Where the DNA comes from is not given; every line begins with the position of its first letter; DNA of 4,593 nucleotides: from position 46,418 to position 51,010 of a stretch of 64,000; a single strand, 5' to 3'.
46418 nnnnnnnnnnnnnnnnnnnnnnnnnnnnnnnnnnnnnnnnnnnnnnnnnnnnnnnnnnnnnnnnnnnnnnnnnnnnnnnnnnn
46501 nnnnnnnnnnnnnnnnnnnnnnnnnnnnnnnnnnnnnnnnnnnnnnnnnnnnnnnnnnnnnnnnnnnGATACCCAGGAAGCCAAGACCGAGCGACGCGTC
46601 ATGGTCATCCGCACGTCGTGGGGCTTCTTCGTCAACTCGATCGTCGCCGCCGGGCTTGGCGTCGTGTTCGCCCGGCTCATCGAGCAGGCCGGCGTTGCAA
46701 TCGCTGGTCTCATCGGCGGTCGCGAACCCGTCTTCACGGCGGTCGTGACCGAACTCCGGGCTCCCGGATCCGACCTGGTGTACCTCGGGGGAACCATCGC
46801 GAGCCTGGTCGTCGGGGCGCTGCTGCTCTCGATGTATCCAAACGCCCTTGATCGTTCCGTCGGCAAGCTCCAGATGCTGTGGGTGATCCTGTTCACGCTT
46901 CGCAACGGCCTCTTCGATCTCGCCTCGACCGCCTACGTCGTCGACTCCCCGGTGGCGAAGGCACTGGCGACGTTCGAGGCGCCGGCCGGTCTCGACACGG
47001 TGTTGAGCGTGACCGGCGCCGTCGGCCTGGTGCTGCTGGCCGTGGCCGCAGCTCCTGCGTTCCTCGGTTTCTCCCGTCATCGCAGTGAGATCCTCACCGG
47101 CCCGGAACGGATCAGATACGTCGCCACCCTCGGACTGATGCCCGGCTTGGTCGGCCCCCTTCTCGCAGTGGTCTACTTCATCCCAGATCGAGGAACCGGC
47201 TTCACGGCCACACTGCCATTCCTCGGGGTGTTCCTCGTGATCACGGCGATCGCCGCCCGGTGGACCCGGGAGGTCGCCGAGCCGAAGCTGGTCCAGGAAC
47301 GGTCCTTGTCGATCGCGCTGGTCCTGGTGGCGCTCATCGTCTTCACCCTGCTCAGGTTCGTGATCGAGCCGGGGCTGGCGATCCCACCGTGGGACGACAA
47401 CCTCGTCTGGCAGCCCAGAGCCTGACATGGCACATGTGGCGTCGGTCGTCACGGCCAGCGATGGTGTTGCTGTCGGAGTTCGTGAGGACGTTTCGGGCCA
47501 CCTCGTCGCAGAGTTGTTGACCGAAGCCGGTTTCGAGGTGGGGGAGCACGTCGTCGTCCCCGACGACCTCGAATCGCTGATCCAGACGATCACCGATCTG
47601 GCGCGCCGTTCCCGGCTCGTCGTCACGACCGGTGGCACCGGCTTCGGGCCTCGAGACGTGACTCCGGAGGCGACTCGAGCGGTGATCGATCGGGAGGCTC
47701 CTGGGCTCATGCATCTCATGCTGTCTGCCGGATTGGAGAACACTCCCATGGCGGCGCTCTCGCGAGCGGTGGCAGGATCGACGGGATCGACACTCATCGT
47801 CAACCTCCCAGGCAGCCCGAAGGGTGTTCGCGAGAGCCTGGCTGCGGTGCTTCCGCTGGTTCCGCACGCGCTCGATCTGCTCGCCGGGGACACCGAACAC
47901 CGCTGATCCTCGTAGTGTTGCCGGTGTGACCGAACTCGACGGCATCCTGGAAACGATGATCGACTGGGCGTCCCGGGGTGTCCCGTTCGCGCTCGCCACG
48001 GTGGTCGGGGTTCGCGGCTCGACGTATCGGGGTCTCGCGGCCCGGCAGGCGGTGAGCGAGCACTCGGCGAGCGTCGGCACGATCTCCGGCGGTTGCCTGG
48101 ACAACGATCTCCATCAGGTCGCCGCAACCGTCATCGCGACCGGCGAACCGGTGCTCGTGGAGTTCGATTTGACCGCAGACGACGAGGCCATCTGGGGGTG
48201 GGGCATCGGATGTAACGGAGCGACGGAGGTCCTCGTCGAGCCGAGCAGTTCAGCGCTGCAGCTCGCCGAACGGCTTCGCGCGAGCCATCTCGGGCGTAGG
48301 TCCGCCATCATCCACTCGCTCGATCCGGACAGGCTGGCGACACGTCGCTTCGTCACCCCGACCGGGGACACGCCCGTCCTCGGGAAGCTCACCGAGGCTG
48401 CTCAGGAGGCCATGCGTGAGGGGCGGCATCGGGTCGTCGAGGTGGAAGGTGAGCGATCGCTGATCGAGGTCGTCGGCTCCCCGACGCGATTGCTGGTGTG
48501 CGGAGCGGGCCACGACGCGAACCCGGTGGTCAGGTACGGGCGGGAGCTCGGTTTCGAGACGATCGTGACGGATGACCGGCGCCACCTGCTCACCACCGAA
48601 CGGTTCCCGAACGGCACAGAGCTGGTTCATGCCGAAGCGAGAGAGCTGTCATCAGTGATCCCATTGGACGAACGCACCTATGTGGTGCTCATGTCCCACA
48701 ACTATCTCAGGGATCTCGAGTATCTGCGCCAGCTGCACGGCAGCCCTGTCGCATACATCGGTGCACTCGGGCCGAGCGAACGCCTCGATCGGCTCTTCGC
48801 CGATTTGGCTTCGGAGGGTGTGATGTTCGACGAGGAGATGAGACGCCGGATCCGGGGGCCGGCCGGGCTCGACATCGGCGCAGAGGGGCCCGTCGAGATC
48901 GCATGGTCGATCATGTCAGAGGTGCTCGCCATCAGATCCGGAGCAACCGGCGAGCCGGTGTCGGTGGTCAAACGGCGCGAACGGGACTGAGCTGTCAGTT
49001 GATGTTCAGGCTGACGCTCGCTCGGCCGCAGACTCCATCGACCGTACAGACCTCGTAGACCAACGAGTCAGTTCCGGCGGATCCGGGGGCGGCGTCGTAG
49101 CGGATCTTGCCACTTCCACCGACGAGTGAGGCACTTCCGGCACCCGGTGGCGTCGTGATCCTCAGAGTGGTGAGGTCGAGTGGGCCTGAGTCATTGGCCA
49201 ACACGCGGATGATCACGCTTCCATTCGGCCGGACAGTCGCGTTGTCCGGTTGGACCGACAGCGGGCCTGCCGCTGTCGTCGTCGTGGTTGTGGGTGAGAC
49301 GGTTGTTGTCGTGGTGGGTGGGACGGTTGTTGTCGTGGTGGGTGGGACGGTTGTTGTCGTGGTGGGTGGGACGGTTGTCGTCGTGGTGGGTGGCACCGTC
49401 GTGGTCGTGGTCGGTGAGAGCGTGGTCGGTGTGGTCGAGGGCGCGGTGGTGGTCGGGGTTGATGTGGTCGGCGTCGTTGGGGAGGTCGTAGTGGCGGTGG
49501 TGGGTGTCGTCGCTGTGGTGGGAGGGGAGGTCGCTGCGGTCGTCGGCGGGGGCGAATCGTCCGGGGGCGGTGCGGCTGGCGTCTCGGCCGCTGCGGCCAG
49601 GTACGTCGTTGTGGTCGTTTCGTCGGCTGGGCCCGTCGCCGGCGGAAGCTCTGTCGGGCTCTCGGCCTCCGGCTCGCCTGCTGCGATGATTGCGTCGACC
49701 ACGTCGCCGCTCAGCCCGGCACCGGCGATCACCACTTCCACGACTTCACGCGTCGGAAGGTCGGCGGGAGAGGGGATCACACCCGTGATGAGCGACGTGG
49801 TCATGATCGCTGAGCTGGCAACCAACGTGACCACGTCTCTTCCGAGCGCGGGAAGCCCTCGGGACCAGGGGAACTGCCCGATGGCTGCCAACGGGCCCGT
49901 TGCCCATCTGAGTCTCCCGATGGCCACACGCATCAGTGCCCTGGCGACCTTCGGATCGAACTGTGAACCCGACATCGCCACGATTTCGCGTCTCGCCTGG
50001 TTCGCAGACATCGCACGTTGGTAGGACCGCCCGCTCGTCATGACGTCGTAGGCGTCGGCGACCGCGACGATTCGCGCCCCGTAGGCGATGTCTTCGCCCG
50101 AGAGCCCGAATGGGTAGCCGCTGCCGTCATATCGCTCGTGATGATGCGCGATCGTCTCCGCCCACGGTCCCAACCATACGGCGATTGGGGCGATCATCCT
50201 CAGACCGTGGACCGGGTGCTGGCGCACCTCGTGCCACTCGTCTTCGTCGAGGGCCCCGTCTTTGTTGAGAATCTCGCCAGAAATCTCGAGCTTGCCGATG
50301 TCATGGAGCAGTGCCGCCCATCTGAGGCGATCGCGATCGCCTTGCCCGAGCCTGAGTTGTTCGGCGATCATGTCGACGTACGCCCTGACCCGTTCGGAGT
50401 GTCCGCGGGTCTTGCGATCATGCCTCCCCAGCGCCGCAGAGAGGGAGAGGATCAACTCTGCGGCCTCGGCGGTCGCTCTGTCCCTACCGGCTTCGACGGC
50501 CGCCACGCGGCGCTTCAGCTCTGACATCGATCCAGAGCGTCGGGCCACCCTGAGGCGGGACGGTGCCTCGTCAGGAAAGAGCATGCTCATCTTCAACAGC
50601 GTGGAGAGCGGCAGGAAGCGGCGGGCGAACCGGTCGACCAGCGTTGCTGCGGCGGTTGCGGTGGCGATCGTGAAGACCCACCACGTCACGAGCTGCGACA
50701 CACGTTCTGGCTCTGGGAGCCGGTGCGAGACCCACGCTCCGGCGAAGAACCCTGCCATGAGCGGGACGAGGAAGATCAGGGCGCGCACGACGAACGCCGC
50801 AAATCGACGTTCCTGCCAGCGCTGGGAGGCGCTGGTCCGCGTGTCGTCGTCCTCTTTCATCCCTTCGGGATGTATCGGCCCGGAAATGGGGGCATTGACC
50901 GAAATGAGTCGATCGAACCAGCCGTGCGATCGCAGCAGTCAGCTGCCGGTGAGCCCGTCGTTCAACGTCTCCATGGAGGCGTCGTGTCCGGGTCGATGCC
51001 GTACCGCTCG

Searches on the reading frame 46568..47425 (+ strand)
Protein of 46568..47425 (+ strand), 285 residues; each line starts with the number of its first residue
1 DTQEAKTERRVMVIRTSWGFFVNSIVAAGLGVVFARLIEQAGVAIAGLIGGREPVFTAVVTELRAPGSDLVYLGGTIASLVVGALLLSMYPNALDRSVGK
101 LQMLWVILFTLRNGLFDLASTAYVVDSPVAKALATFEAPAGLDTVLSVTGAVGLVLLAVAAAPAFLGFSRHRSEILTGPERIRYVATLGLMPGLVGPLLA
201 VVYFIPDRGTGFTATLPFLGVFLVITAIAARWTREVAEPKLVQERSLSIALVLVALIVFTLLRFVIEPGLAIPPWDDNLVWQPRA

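Call 44: search_protein_families(library=pfam, proteins=[window:46568-47425:+], max_evalue=0.01)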
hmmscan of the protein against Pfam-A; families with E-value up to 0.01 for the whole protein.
window:46568-47425:+ (285 aa): 0 families

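Call 61: find_homologous_proteins(query=window:46601-47425:+, max_evalue=0.001)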
Query window:46601-47425:+ (274 aa): 61 proteins with E <= 0.001 among 8000 candidates.
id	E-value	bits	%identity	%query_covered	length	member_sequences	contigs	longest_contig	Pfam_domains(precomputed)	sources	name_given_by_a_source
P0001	4.4e-160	549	96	100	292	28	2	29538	-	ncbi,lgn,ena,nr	ncbi:MAG: hypothetical protein OEQ47_16375 [Acidimicrobiia bacterium]|nr:hypothetical protein [Acidi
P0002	9.1e-159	545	96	100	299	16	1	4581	-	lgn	-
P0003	2.3e-145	501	90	96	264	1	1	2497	-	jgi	jgi:hypothetical protein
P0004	5.0e-145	500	86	100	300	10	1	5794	-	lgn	-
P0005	3.6e-136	471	81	100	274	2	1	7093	-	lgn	-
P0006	2.7e-133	461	79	100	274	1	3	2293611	-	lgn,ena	-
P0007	4.6e-133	461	78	100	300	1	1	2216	-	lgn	-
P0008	3.1e-132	458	79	99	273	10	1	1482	-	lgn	-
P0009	2.9e-121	422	77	92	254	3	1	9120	-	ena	-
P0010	2.0e-92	327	56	99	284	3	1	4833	-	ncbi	-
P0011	8.3e-92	325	59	100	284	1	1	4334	-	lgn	-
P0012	1.6e-91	325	56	99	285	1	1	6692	-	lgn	-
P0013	2.9e-91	324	57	99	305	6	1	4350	-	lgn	-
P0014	1.1e-90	322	58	99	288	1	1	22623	-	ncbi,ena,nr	ncbi:MAG: hypothetical protein R3246_00155 [Acidimicrobiia bacterium]|nr:hypothetical protein [Acidi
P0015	3.8e-90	320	56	99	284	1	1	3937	-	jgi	jgi:hypothetical protein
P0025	6.6e-88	313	56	99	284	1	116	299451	-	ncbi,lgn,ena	ncbi:MAG TPA: hypothetical protein VIY70_14325 [Acidimicrobiia bacterium]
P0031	4.5e-86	307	54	99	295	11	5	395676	-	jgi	jgi:hypothetical protein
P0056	3.5e-71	258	50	99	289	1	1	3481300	-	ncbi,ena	-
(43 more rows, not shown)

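Call 62: find_encoding_contigs(protein=P0025, flank=9000, max_places=2)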
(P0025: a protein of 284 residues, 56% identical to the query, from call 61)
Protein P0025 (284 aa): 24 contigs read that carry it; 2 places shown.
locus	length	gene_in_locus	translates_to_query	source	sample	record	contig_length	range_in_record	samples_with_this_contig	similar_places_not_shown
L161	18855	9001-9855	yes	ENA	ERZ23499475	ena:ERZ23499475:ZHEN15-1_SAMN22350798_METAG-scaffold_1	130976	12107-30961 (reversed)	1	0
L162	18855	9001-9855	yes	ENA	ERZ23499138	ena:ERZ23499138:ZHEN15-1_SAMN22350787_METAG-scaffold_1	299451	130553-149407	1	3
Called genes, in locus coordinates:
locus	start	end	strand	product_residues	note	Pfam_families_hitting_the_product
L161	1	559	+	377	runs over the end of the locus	PF01594:AI-2E_transport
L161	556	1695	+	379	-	PF02515:CoA_transf_3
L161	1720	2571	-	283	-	PF03734:YkuD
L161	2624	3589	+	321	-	PF00389:2-Hacid_dh, PF02826:2-Hacid_dh_C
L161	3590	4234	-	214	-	PF04263:TPK_catalytic, PF04265:TPK_B1_binding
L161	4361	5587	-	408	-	PF18130:ATPgrasp_N, PF01071:GARS_A, PF02222:ATP-grasp (weak), PF13535:ATP-grasp_4, PF18603:LAL_C2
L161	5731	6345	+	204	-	PF01106:NifU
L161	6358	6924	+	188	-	PF03167:UDG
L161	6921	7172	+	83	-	-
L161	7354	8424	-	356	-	PF01408:GFO_IDH_MocA, PF22725:GFO_IDH_MocA_C3, PF02894:GFO_IDH_MocA_C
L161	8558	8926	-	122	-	PF09350:DJC28_CD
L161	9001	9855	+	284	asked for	-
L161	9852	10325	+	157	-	PF00994:MoCF_biosynth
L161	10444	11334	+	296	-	PF02625:XdhC_CoxI, PF13478:XdhC_C, PF04945:YHS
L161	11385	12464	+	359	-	PF02625:XdhC_CoxI, PF13478:XdhC_C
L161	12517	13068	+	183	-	PF06240:COXG, PF10604:Polyketide_cyc2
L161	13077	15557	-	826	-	PF01966:HD, PF13487:HD_5, PF17803:Cadherin_4, PF17892:Cadherin_5, PF17963:Big_9, PF17963:Big_9, PF17803:Cadherin_4, PF17892:Cadherin_5, +2 more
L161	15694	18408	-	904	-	PF28598:PDH_E1_N, PF00456:Transketolase_N (weak), PF17831:PDH_E1_M, PF22613:Transketolase_C_1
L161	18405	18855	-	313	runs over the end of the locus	PF00561:Abhydrolase_1, PF12146:Hydrolase_4, PF12697:Abhydrolase_6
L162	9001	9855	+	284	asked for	-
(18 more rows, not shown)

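Call 63: find_encoding_contigs(protein=P0056, flank=9000, max_places=2)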
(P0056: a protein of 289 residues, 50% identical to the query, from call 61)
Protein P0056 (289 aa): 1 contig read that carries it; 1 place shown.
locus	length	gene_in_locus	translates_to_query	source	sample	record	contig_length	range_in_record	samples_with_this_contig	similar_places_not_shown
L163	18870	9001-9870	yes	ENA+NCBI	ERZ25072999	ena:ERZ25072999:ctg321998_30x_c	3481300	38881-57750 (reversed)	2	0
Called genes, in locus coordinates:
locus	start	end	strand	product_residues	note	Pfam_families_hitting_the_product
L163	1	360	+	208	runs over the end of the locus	PF03167:UDG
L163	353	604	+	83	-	-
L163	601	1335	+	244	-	PF04250:DUF429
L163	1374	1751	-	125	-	-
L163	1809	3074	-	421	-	PF11376:DUF3179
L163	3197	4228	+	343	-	PF00356:LacI, PF00532:Peripla_BP_1, PF13407:Peripla_BP_4 (weak), PF13377:Peripla_BP_3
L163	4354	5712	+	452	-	PF01547:SBP_bac_1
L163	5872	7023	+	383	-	PF00528:BPD_transp_1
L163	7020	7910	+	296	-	PF00528:BPD_transp_1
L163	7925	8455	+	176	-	-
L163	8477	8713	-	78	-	PF11238:DUF3039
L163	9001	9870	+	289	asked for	-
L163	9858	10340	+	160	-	PF00994:MoCF_biosynth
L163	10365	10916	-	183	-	PF06240:COXG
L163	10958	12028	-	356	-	PF02625:XdhC_CoxI, PF13478:XdhC_C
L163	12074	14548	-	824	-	PF01966:HD, PF13487:HD_5, PF17963:Big_9, PF17803:Cadherin_4, PF17892:Cadherin_5, PF17963:Big_9, PF17803:Cadherin_4, PF17892:Cadherin_5, +1 more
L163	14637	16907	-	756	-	PF13487:HD_5, PF01966:HD, PF17803:Cadherin_4 (faint), PF17963:Big_9, PF17892:Cadherin_5 (weak)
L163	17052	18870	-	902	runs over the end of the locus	PF28598:PDH_E1_N, PF00456:Transketolase_N, PF17831:PDH_E1_M, PF22613:Transketolase_C_1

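Call 64: find_encoding_contigs(protein=P0031, flank=9000, max_places=2)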
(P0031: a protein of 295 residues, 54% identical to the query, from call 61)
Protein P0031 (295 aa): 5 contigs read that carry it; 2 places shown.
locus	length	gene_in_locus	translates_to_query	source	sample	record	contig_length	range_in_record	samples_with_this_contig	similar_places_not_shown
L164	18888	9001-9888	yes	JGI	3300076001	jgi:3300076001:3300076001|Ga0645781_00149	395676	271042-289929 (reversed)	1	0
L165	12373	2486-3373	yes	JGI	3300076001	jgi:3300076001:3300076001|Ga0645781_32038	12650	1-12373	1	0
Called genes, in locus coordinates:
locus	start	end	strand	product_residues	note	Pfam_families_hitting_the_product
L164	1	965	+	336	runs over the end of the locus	PF00356:LacI, PF00532:Peripla_BP_1, PF13407:Peripla_BP_4, PF13377:Peripla_BP_3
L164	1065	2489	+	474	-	PF01547:SBP_bac_1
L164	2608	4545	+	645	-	PF00528:BPD_transp_1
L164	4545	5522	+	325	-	PF00528:BPD_transp_1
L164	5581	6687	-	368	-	PF01408:GFO_IDH_MocA, PF02894:GFO_IDH_MocA_C, PF22725:GFO_IDH_MocA_C3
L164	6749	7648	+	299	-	PF00248:Aldo_ket_red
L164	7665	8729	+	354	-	PF00296:Bac_luciferase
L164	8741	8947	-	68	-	PF09350:DJC28_CD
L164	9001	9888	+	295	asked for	-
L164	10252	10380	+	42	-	-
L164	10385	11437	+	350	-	PF02625:XdhC_CoxI, PF13478:XdhC_C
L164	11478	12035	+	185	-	PF06240:COXG, PF10604:Polyketide_cyc2 (weak)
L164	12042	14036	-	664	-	PF13487:HD_5, PF01966:HD, PF17803:Cadherin_4 (weak), PF17892:Cadherin_5 (faint), PF17963:Big_9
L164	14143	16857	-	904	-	PF28598:PDH_E1_N, PF00456:Transketolase_N, PF17831:PDH_E1_M, PF22613:Transketolase_C_1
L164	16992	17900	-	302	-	PF07819:PGAP1 (faint), PF12146:Hydrolase_4, PF00561:Abhydrolase_1, PF12697:Abhydrolase_6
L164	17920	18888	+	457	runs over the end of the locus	PF02310:B12-binding (weak), PF04055:Radical_SAM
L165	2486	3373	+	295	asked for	-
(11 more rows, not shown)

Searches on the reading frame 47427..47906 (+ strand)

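Call 44: search_protein_families(library=pfam, proteins=[window:47427-47906:+], max_evalue=0.01)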
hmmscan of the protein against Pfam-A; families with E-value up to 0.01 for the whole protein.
window:47427-47906:+ (159 aa): 1 family
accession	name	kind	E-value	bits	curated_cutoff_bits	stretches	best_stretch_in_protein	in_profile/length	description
PF00994.29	MoCF_biosynth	-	2e-33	115.5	26.6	1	7-147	2-144/144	Probable molybdopterin binding domain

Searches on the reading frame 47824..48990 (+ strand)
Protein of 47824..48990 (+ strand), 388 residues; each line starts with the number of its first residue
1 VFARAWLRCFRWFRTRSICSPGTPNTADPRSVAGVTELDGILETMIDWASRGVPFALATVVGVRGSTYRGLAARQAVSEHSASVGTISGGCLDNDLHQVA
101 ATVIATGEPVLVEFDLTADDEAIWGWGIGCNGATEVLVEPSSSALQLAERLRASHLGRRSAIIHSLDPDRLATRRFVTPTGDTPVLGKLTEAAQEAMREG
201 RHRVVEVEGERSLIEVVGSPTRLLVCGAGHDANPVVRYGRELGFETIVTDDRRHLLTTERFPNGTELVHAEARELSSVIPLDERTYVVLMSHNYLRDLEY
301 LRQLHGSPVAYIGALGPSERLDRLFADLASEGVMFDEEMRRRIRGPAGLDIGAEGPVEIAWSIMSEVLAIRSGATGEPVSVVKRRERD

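Call 4: search_protein_families(library=pfam, proteins=[window:47824-48990:+])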
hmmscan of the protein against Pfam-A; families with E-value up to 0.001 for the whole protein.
window:47824-48990:+ (388 aa): 2 families
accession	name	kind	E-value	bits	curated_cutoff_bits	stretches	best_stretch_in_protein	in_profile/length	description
PF13478.12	XdhC_C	-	8.3e-33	114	29.7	1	223-367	1-125/125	XdhC Rossmann domain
PF02625.21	XdhC_CoxI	-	9.1e-21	74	24.3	1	48-115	1-68/68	XdhC and CoxI family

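Call 5: search_protein_families(library=ncbifam, proteins=[window:47824-48990:+])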
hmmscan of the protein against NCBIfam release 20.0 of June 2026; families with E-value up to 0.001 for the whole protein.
window:47824-48990:+ (388 aa): 2 families
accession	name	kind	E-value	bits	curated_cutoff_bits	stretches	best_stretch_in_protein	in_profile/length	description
NF045664.1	XdhC_rel_AOR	equivalog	2.9e-49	168.2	350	1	41-372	1-345/346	XdhC family aldehyde oxidoreductase maturation factor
TIGR02964.1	xanthine_xdhC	equivalog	3.1e-15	56.4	161.6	1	57-368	2-246/246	xanthine dehydrogenase accessory protein XdhC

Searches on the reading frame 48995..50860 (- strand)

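Call 22: search_protein_families(library=pfam, proteins=[window:48995-50860:-], max_evalue=0.01)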
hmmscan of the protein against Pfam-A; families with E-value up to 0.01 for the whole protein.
window:48995-50860:- (621 aa): 3 families
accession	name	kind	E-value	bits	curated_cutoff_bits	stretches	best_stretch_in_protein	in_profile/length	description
PF13487.12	HD_5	-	7.3e-38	130.4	27.2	1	144-305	7-170/170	HD domain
PF01966.28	HD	-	5.2e-20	72.3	22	1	153-274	3-116/116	HD domain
PF17963.7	Big_9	-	3.3e-09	37.9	23.6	1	533-618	4-88/89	Bacterial Ig domain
